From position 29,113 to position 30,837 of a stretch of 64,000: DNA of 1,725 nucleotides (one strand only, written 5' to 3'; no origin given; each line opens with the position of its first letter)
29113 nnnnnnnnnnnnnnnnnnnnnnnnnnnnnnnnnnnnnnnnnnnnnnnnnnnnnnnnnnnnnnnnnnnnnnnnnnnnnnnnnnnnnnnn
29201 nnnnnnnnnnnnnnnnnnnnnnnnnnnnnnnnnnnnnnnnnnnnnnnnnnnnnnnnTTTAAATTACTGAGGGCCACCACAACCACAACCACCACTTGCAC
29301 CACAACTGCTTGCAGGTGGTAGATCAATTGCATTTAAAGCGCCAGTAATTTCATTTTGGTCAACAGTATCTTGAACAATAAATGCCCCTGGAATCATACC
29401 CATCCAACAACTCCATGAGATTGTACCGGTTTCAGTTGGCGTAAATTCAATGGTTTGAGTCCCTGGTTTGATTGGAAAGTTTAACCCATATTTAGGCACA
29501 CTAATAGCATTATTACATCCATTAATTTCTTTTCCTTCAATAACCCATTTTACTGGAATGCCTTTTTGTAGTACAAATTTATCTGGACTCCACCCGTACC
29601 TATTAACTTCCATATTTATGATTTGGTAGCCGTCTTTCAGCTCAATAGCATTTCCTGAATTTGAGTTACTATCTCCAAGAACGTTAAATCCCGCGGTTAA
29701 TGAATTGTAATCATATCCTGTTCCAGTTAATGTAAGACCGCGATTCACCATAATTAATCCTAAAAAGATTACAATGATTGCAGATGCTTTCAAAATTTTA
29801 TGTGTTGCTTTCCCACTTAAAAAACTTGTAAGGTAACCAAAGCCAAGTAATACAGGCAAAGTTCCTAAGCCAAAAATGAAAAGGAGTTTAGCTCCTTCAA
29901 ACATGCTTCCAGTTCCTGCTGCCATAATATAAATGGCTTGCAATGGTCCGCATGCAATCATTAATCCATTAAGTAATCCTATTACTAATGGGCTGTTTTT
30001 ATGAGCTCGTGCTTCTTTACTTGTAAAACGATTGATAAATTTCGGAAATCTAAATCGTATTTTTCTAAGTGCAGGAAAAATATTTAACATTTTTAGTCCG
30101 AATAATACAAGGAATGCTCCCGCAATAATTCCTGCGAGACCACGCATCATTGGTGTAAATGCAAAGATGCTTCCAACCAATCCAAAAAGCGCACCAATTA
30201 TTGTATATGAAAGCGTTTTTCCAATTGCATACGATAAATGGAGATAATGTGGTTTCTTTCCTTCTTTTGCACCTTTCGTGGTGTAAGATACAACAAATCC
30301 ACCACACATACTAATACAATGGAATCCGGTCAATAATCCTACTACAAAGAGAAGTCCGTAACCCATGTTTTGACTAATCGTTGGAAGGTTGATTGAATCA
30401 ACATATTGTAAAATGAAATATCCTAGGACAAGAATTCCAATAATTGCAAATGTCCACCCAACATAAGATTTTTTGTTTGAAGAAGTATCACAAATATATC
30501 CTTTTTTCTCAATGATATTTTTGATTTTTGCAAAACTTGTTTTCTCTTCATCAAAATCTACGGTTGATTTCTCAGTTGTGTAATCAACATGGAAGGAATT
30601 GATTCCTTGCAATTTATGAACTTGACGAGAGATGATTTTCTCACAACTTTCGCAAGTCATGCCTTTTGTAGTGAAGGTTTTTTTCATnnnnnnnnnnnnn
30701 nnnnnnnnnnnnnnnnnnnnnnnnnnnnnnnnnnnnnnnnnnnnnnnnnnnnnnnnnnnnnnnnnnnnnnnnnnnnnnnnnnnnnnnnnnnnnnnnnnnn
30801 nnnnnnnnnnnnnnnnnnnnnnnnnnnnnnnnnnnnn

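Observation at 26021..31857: Copper/heavy-metal homeostasis island with an unusual HMA–DsbD-like–cupredoxin fusion and a membrane-anchored HTH sensor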

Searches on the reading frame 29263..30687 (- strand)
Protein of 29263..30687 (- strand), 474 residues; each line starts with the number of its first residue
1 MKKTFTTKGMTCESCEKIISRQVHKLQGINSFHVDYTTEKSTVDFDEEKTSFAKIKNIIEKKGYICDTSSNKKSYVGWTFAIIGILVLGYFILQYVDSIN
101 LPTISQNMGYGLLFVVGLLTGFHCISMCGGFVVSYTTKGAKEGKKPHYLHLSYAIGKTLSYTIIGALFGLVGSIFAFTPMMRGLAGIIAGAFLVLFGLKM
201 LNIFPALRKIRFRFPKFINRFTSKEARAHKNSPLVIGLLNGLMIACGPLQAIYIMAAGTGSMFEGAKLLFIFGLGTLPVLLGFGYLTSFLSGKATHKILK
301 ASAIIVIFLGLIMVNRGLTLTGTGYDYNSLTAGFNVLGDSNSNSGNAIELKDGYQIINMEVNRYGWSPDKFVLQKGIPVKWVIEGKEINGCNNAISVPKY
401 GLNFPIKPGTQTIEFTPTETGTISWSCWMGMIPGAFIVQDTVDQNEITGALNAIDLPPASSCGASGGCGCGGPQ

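Call 3: search_protein_families(library=pfam, proteins=[window:29263-30687:-], max_evalue=0.01)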
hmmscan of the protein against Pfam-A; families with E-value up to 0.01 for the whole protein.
window:29263-30687:- (474 aa): 3 families
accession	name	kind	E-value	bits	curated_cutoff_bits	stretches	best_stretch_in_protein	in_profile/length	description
PF13386.12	DsbD_2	-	1.1e-47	163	24.9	1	113-311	2-198/199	Cytochrome C biogenesis protein transmembrane region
PF00403.32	HMA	-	5.9e-15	55.9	24.8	1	4-64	1-61/62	Heavy-metal-associated domain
PF02683.22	DsbD_TM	-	1.7e-09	37.7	27.1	1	113-315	8-216/219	Cytochrome C biogenesis protein transmembrane domain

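Call 4: search_protein_families(library=ncbifam, proteins=[window:29263-30687:-], max_evalue=0.01)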
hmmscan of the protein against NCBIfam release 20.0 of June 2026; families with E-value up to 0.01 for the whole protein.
window:29263-30687:- (474 aa): 17 families
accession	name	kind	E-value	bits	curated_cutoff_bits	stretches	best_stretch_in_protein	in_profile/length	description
NF033795.1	chaper_CopZ_Bs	exception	2e-15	56.7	91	1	2-64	1-63/66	copper chaperone CopZ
NF033556.1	MerTP_fusion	equivalog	4.8e-15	55.6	180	1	3-65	122-184/186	mercuric transport protein MerTP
TIGR00003.1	TIGR00003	subfamily_domain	1.2e-11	44.6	62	1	2-64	1-63/66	copper ion binding protein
NF033794.2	chaper_CopZ_Eh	exception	2.5e-10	40.3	95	1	2-65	1-64/68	copper chaperone CopZ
NF041115.1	UxxU_metal_bind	equivalog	6.3e-10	39.1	95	1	6-64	9-67/74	metal-binding (seleno)protein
NF008262.1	PRK11033.1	equivalog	3e-09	35.9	1005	1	3-125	43-162/731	zinc/cadmium/mercury/lead-transporting ATPase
NF010311.1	PRK13748.1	subfamily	1.6e-06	27.2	600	1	5-72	3-69/560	mercury(II) reductase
TIGR02052.1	MerP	equivalog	4.4e-06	27.1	92.55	1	4-64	26-86/92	mercury resistance system periplasmic binding protein MerP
NF045683.1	MerT_CopZ_Se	exception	6.6e-06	25.8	375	1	5-64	166-225/235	MerT/CopZ fusion-like heavy metal transport selenoprotein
NF001419.0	PRK00293.1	subfamily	7.2e-06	24.9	330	1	140-319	205-387/574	protein-disulfide reductase DsbD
NF047957.1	CopZ_AFE_1862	equivalog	1.4e-05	25.4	85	1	7-64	5-59/62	CopZ family metallochaperone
NF040495.1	tranport_ArsG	equivalog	1.8e-05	24.2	200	1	114-318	11-218/225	aromatic aminobenezylarsenical efflux permease ArsG family transporter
NF033775.1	P_type_ZntA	exception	2.2e-05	22.9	1240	1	4-125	51-167/732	Zn(II)/Cd(II)/Pb(II) translocating P-type ATPase ZntA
NF033781.1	chaper_CopP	exception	0.00019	21.5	112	1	2-64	1-62/65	copper-binding metallochaperone CopP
NF033553.1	MerP_Gpos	exception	0.0007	19.4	110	1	3-63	47-108/112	mercury resistance system substrate-binding protein MerP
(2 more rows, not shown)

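Call 9: find_homologous_proteins(query=window:29263-30687:-, max_evalue=0.00001)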
Query window:29263-30687:- (474 aa): 5227 proteins with E <= 0.00001 among 8000 candidates; the best 120 are listed.
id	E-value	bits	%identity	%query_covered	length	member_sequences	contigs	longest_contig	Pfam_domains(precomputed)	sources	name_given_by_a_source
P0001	4.2e-222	756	69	96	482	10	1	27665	PF00403.33,PF02683.23,PF13386.13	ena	-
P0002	4.2e-221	753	69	96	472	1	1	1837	PF00403.33,PF02683.23,PF13386.13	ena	-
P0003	5.3e-221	753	69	96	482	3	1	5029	PF00403.33,PF02683.23,PF13386.13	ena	-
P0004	7.0e-221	752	70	95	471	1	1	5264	PF00403.33,PF02683.23,PF13386.13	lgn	-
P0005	2.1e-220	751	69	96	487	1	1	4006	PF00403.33,PF02683.23,PF13386.13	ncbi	-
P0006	5.1e-220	749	68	96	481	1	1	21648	PF00403.33,PF02683.23,PF13386.13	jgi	jgi:sulfite exporter TauE/SafE/copper chaperone CopZ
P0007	9.9e-220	749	70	96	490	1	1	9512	PF00403.33,PF02683.23,PF13386.13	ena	-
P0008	2.8e-219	747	68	96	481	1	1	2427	PF00403.33,PF13473.13,PF02683.23,PF13386.13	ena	-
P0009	1.0e-218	745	69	96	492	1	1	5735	PF00403.33,PF02683.23,PF13386.13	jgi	-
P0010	1.2e-218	745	69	96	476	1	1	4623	PF00403.33,PF02683.23,PF13386.13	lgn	-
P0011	1.3e-218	745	69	95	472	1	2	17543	PF00403.33,PF02683.23,PF13386.13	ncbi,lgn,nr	ncbi:MAG: sulfite exporter TauE/SafE family protein [Nanoarchaeota archaeon]|nr:sulfite exporter Tau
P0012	2.3e-218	744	70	96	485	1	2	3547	PF00403.33,PF02683.23,PF13386.13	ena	-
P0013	2.9e-218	744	67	96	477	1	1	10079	PF00403.33,PF02683.23,PF13386.13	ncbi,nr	ncbi:hypothetical protein GOV03_05255 [Candidatus Woesearchaeota archaeon]|nr:hypothetical protein [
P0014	3.2e-218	744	68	96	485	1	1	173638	PF00403.33,PF02683.23,PF13386.13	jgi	jgi:uncharacterized protein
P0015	9.1e-218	742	69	95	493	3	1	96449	PF00403.33,PF02683.23,PF13386.13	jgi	jgi:uncharacterized protein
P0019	2.1e-216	738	69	96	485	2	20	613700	PF00403.33,PF02683.23,PF13386.13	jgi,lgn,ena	jgi:uncharacterized protein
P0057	2.4e-203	695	63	96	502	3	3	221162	PF00403.33,PF02683.23,PF13386.13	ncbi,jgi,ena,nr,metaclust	ncbi:heavy metal transporter [Candidatus Woesearchaeota archaeon CG_4_10_14_0_2_um_filter_33_13]|nr:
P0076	3.9e-196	671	63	97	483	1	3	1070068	PF00403.33,PF13386.13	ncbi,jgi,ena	jgi:uncharacterized protein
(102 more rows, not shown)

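Call 11: find_encoding_contigs(protein=P0019, flank=8000, max_places=3)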
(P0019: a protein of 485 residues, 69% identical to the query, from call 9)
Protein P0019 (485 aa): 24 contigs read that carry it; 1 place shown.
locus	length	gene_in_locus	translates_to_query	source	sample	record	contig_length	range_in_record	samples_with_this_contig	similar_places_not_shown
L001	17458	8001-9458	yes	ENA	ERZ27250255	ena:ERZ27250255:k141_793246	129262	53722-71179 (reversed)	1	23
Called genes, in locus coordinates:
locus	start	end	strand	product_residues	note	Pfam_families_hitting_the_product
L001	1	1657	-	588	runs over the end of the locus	PF00932:LTD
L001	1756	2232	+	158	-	-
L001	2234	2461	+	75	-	-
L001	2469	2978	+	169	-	-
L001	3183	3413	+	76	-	-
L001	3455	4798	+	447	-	PF00753:Lactamase_B, PF12706:Lactamase_B_2, PF22505:RNase_J_b_CASP, PF07521:RMMBL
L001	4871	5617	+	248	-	PF00705:PCNA_N, PF02747:PCNA_C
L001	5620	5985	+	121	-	-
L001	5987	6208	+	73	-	-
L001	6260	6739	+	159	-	PF24034:DUF7343, PF01047:MarR (weak)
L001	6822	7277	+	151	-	PF10080:FtrD-like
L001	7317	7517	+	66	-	PF00403:HMA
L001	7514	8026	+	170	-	PF07884:VKOR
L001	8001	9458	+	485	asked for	PF00403:HMA, PF02683:DsbD_TM, PF13386:DsbD_2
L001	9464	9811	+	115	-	PF00085:Thioredoxin (faint)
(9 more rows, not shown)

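Call 12: find_encoding_contigs(protein=P0076, flank=8000, max_places=2)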
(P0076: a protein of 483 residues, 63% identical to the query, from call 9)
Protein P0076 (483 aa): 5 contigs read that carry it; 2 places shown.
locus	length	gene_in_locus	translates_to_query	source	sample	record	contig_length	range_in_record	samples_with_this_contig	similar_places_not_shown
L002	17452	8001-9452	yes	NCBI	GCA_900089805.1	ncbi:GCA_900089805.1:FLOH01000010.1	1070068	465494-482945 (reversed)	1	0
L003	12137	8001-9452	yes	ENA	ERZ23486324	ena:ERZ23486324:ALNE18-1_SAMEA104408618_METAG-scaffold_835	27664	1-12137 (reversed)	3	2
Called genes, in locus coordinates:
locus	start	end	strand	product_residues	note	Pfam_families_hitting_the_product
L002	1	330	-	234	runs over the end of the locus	PF00293:NUDIX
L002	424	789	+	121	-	-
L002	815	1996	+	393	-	PF03527:RHS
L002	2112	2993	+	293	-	PF13183:Fer4_8 (faint), PF13187:Fer4_9 (faint), PF12838:Fer4_7 (faint), PF13237:Fer4_10 (weak), PF17179:Fer4_22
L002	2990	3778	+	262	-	PF00175:NAD_binding_1, PF10418:DHODB_Fe-S_bind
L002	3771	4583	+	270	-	PF01058:Oxidored_q6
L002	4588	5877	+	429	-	PF00374:NiFeSe_Hases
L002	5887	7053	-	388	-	PF00083:Sugar_tr (faint), PF07690:MFS_1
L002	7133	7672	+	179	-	PF24034:DUF7343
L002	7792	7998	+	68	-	PF00403:HMA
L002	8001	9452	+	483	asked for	PF00403:HMA, PF13386:DsbD_2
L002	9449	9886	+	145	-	PF10080:FtrD-like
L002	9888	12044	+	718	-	PF00403:HMA, PF00122:E1-E2_ATPase, PF00702:Hydrolase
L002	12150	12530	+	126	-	PF01475:FUR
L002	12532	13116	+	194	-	PF00881:Nitroreductase, PF14512:TM1586_NiRdase (weak)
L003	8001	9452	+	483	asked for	PF00403:HMA, PF13386:DsbD_2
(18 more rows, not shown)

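Call 13: find_encoding_contigs(protein=P0057, flank=8000, max_places=2)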
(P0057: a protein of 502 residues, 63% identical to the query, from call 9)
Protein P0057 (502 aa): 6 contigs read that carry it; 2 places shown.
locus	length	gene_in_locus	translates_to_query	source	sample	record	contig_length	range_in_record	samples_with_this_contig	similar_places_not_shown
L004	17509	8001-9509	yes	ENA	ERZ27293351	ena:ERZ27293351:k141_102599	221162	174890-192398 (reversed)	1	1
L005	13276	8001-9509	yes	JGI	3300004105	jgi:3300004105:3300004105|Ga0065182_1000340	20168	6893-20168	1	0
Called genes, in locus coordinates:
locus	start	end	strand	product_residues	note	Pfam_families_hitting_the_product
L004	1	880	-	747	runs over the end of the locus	PF07705:CARDB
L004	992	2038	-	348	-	PF13620:CarboxypepD_reg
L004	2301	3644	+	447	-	PF00753:Lactamase_B (weak), PF12706:Lactamase_B_2 (weak), PF22505:RNase_J_b_CASP, PF07521:RMMBL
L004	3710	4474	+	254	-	PF00705:PCNA_N, PF02747:PCNA_C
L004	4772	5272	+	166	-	PF12802:MarR_2 (weak), PF24034:DUF7343, PF01047:MarR (weak)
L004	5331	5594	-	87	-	PF10678:DUF2492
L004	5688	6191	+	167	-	PF10080:FtrD-like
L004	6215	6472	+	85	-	PF09851:SHOCT (weak)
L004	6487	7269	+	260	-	PF13098:Thioredoxin_2, PF13462:Thioredoxin_4, PF01323:DSBA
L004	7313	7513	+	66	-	PF00403:HMA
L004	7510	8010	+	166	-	PF07884:VKOR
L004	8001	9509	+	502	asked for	PF00403:HMA, PF02683:DsbD_TM, PF13386:DsbD_2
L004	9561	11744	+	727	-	PF00403:HMA, PF08282:Hydrolase_3 (faint), PF00122:E1-E2_ATPase, PF00702:Hydrolase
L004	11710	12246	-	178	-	PF00578:AhpC-TSA, PF08534:Redoxin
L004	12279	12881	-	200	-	PF00081:Sod_Fe_N, PF02777:Sod_Fe_C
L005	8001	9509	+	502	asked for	PF00403:HMA, PF02683:DsbD_TM, PF13386:DsbD_2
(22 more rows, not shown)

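Call 24: predict_structure(alignment_id=A1)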
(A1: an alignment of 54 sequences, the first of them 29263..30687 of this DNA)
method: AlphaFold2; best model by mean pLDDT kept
length: 474 residues; sequences in the alignment: 54
mean_pLDDT: 70.8   pTM: 0.46
mean pLDDT of the five models: 70.8, 68.3, 66.3, 66.1, 60.9
residues with pLDDT >= 90: 27; 70-90: 242; 50-70: 168; < 50: 37
segments of 3 or more residues with pLDDT < 50: 328-345, 460-474
pLDDT, mean of each block of 10 residues (from residue 1): 82 78 87 83 89 86 73 69 83 72 60 71 62 62 73 69 65 64 75 78 72 58 52 57 55 62 72 71 60 63 76 74 58 35 48 86 82 91 84 84 88 91 80 86 75 68 36 30
secondary structure, 60 per line:
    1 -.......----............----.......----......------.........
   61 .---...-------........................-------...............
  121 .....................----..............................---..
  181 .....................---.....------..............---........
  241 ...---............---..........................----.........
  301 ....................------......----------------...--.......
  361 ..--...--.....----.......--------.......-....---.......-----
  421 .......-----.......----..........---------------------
elements in order: E2-8 H13-24 E29-35 E40-45 H52-61 E65-67 H75-98 H106-141 H146-175 H179-201 H205-209 H216-229 H233-243 H247-258 H262-287 H292-320 H327-332 E349-351 E354-362 E365-367 E370-374 E379-385 E394-397 E402-405 E409-415 E421-427 E433-439 H444-453

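Call 34: fold_search(model_id=the predicted structure, library=pdb)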
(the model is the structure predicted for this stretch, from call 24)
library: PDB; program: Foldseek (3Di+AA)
matches with E <= 10: 904; with E <= 0.001: 101
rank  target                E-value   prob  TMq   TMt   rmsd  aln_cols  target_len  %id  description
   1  4f2e                  3.6e-09  1.00  0.19  0.90   3.4        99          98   32  Crystal structure of the Streptococcus pneumoniae D39 copper chaperone CupA with Cu(I) (released 2013-01-30)
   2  4f2f                  3.7e-08  1.00  0.19  0.85   1.3        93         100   31  Crystal structure of the metal binding domain (MBD) of the Streptococcus pneumoniae D39 Cu(I) exporting P-type ATPase Co (released 2013-01-30)
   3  4hcf_B                5.1e-06  1.00  0.17  0.78   3.8        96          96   17  Crystal Structure of Uncharacterized Cupredoxin-like Domain Protein Cupredoxin_1 with Copper Bound from Bacillus anthr (released 2012-10-17)
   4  4hci_B                9.7e-06  1.00  0.17  0.81   3.1        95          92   17  Uncharacterized Cupredoxin-like Domain Protein Cupredoxin_1 from Bacillus anthracis (released 2012-10-17)
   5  4hcg_A                9.7e-06  1.00  0.17  0.78   4.2        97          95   18  Uncharacterized Cupredoxin-like Domain Protein Cupredoxin_1 with Zinc bound from Bacillus anthracis (released 2012-10-17)
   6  4hcf_A                1.1e-05  1.00  0.17  0.82   2.0        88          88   18  Crystal Structure of Uncharacterized Cupredoxin-like Domain Protein Cupredoxin_1 with Copper Bound from Bacillus anthr (released 2012-10-17)
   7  4hci_A                1.1e-05  1.00  0.17  0.84   2.0        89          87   18  Uncharacterized Cupredoxin-like Domain Protein Cupredoxin_1 from Bacillus anthracis (released 2012-10-17)
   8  1fwx_C                1.7e-05  1.00  0.19  0.15  12.6       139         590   16  CRYSTAL STRUCTURE OF NITROUS OXIDE REDUCTASE FROM P. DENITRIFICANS (released 2001-09-25)
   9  5u7n_B                2.0e-05  1.00  0.18  0.69   2.0        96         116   14  CRYSTAL STRUCTURE OF A CHIMERIC CUA DOMAIN (SUBUNIT II) OF CYTOCHROME BA3 FROM THERMUS THERMOPHILUS WITH THE AMICYANIN (released 2017-11-22)
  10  5ndc_B                2.3e-05  1.00  0.18  0.48  15.9       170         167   15  Structure of ba3-type cytochrome c oxidase from Thermus thermophilus by serial femtosecond crystallography (released 2017-08-23)
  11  1fwx_B                2.4e-05  1.00  0.19  0.15  12.4       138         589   17  CRYSTAL STRUCTURE OF NITROUS OXIDE REDUCTASE FROM P. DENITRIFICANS (released 2001-09-25)
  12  4hcg_B                2.5e-05  1.00  0.17  0.80   2.3        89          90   18  Uncharacterized Cupredoxin-like Domain Protein Cupredoxin_1 with Zinc bound from Bacillus anthracis (released 2012-10-17)
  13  1fwx_A                2.7e-05  1.00  0.19  0.15  12.2       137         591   17  CRYSTAL STRUCTURE OF NITROUS OXIDE REDUCTASE FROM P. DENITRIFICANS (released 2001-09-25)
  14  1fwx_D                2.7e-05  1.00  0.19  0.15  12.5       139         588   16  CRYSTAL STRUCTURE OF NITROUS OXIDE REDUCTASE FROM P. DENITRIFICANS (released 2001-09-25)
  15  5u7n_G                3.1e-05  1.00  0.18  0.72   2.0        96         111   14  CRYSTAL STRUCTURE OF A CHIMERIC CUA DOMAIN (SUBUNIT II) OF CYTOCHROME BA3 FROM THERMUS THERMOPHILUS WITH THE AMICYANIN (released 2017-11-22)
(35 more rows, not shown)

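Call 37: find_related_loci(query=A1, collection=genome_contigs, flank=6000)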
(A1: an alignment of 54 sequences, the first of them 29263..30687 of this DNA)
Query A1 (474 aa) in genome_contigs; peptide patterns used: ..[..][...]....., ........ (x = any residue, [..] = any of these).
600 stretches matched a pattern (row limit reached: there are more); 566 encode a relative of the query (tblastn E <= 1e-3); the best 80 are kept; 80 distinct loci.
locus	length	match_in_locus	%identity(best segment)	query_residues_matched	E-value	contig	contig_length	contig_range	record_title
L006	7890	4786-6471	68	1-457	0e+0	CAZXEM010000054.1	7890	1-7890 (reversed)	MAG TPA_asm: uncultured Methanosarcinales archaeon isolate binchicken_co28_250 genome assembly, contig: NODE_5915_length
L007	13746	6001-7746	63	1-457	0e+0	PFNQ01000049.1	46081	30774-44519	MAG: Candidatus Woesearchaeota archaeon CG_4_10_14_0_2_um_filter_33_13 CG_4_10_14_0.2_scaffold_181_c, whole genome shotg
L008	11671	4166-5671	61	1-457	0e+0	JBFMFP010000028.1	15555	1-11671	MAG: Nanoarchaeota archaeon isolate MAG274 MAG274_28, whole genome shotgun sequence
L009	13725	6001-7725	62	1-474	0e+0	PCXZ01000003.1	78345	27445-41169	MAG: Candidatus Woesearchaeota archaeon CG10_big_fil_rev_8_21_14_0_10_44_13 CG10_8_21_14_0.10_scaffold_167_c, whole geno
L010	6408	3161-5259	63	3-473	0e+0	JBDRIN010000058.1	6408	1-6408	MAG: archaeon isolate MEGAHIT-group-1.588 k141_9125061, whole genome shotgun sequence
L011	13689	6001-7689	63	1-457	0e+0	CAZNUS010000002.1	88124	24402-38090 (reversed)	MAG TPA_asm: uncultured Methanosarcinales archaeon isolate binchicken_co38_1369 genome assembly, contig: NODE_666_length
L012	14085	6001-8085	64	1-457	0e+0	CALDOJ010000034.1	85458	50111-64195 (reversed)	MAG TPA_asm: Candidatus Woesearchaeota archaeon isolate ERR2206790_bin.73_CONCOCT_v1.1_MAG genome assembly, contig: ERZ8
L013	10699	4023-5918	64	1-458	0e+0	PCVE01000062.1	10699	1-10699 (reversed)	MAG: Candidatus Woesearchaeota archaeon CG11_big_fil_rev_8_21_14_0_20_43_8 CG11_8_21_14_0.20_scaffold_3941_c, whole geno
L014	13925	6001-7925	62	1-473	0e+0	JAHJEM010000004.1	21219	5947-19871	MAG: Nanoarchaeota archaeon isolate Modern_marine_glass_biofilm.mb.128 Modern_marine_gla.mb.128_k141_29039, whole genome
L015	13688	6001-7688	61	1-460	0e+0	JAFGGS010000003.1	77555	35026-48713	MAG: Candidatus Woesearchaeota archaeon isolate Zod_Metabat.140 k87_335914, whole genome shotgun sequence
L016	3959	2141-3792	60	3-458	0e+0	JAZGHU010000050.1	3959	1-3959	MAG: Candidatus Woesearchaeota archaeon isolate SCS6bin.8 SCS6bin.8_50, whole genome shotgun sequence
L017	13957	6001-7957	62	1-461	0e+0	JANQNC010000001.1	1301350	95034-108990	MAG: Candidatus Nanoarchaeia archaeon isolate PL23a_bin.96 k99_5893168, whole genome shotgun sequence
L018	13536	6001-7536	63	1-442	0e+0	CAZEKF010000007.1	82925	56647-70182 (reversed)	MAG TPA_asm: uncultured Methanosarcinales archaeon isolate SRP200020_co7_100 genome assembly, contig: NODE_107_length_82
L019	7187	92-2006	65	1-458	0e+0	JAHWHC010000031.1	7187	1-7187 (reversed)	MAG: Candidatus Woesearchaeota archaeon isolate FT1_425 k127_19801182, whole genome shotgun sequence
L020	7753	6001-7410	63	1-458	0e+0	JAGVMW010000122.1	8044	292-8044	MAG: archaeon isolate DeMMO3_35 c_000000035063, whole genome shotgun sequence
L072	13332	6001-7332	48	4-445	8e-137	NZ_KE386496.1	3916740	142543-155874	Methylocapsa acidiphila B2 MetacDRAFT_Scaffold1.2, whole genome shotgun sequence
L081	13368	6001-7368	46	1-461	8e-134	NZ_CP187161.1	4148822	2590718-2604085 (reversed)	Methylocystis parvus strain M6-2022 chromosome, complete genome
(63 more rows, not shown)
